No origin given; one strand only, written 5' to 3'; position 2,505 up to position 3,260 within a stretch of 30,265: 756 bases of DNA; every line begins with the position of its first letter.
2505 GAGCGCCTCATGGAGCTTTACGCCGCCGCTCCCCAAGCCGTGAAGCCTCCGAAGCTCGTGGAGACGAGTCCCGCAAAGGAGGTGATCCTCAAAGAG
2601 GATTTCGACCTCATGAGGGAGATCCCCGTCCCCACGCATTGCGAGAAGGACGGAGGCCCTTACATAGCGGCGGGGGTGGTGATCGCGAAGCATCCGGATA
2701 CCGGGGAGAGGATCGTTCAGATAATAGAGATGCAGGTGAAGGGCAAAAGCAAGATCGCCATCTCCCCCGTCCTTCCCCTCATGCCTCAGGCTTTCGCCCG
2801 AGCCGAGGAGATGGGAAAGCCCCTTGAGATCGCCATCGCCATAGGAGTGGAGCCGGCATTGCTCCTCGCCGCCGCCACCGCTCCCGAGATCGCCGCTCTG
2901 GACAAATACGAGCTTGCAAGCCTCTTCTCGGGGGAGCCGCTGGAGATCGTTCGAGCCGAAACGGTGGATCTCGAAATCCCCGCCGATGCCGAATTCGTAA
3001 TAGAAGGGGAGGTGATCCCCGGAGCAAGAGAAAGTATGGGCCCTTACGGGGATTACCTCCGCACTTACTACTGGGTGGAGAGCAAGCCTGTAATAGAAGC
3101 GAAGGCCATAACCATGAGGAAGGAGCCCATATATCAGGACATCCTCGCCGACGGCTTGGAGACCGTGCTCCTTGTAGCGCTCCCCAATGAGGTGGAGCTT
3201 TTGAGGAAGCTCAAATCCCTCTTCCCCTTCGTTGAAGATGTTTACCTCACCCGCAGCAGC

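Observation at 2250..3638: UbiD-fold protein with prFMN/Mn ligands and catalytic residues replaced, including two charge reversals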

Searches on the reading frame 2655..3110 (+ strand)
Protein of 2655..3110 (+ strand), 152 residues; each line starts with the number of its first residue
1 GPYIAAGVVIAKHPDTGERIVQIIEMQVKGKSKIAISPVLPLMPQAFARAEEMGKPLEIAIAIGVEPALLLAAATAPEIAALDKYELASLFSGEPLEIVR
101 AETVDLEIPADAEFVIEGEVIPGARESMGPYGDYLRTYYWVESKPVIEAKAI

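Call 97: search_solved_structures(query=window:2655-3110:+, max_evalue=0.00001, show_alignments=5)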
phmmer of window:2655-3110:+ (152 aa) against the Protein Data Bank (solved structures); distinct sequences matched with E-value up to 0.00001: 24.
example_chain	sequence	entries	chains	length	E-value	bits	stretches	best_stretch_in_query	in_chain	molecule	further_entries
6h6x_B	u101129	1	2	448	1e-36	129.5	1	1-152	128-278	3-polyprenyl-4-hydroxybenzoate decarboxylase and related decarboxylases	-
6h6v_A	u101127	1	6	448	1e-36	129.5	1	1-152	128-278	3-polyprenyl-4-hydroxybenzoate decarboxylase and related decarboxylases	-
6da6_A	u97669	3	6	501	9e-16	61.6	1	1-135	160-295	UbiD-like decarboxylase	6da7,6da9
2idb_A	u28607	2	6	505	4e-15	59.5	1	2-148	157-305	3-octaprenyl-4-hydroxybenzoate carboxy-lyase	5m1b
5m1c_A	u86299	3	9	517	4.2e-15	59.4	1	2-148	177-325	3-octaprenyl-4-hydroxybenzoate carboxy-lyase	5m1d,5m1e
7p9q_A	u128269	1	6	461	4.5e-13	52.8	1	1-143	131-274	AnInD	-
7ae4_A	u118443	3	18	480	7.2e-13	52.1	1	12-139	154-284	Phenolic acid decarboxylase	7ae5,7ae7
7pda_A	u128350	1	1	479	1.3e-11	48.1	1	3-139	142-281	UbiD family decarboxylase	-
7abn_D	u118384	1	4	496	3.1e-10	43.6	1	38-136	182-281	UbiD-like decarboxylase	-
7abo_C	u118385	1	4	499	3.1e-10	43.6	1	38-136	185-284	UbiD-like decarboxylase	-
4ip2_A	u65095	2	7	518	3.4e-10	43.5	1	38-136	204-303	Aromatic Acid Decarboxylase | PA0254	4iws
5ny5_A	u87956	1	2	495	1.8e-09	41.1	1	1-126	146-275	3,4-dihydroxybenzoate decarboxylase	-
5o3m_A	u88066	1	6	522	1.9e-09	41.1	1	1-126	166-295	Protocatechuate decarboxylase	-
5o3n_A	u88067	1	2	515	1.9e-09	41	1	1-126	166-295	3,4-dihydroxybenzoate decarboxylase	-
7nf0_A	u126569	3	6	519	3.5e-07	33.7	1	21-145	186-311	Ferulic acid decarboxylase 1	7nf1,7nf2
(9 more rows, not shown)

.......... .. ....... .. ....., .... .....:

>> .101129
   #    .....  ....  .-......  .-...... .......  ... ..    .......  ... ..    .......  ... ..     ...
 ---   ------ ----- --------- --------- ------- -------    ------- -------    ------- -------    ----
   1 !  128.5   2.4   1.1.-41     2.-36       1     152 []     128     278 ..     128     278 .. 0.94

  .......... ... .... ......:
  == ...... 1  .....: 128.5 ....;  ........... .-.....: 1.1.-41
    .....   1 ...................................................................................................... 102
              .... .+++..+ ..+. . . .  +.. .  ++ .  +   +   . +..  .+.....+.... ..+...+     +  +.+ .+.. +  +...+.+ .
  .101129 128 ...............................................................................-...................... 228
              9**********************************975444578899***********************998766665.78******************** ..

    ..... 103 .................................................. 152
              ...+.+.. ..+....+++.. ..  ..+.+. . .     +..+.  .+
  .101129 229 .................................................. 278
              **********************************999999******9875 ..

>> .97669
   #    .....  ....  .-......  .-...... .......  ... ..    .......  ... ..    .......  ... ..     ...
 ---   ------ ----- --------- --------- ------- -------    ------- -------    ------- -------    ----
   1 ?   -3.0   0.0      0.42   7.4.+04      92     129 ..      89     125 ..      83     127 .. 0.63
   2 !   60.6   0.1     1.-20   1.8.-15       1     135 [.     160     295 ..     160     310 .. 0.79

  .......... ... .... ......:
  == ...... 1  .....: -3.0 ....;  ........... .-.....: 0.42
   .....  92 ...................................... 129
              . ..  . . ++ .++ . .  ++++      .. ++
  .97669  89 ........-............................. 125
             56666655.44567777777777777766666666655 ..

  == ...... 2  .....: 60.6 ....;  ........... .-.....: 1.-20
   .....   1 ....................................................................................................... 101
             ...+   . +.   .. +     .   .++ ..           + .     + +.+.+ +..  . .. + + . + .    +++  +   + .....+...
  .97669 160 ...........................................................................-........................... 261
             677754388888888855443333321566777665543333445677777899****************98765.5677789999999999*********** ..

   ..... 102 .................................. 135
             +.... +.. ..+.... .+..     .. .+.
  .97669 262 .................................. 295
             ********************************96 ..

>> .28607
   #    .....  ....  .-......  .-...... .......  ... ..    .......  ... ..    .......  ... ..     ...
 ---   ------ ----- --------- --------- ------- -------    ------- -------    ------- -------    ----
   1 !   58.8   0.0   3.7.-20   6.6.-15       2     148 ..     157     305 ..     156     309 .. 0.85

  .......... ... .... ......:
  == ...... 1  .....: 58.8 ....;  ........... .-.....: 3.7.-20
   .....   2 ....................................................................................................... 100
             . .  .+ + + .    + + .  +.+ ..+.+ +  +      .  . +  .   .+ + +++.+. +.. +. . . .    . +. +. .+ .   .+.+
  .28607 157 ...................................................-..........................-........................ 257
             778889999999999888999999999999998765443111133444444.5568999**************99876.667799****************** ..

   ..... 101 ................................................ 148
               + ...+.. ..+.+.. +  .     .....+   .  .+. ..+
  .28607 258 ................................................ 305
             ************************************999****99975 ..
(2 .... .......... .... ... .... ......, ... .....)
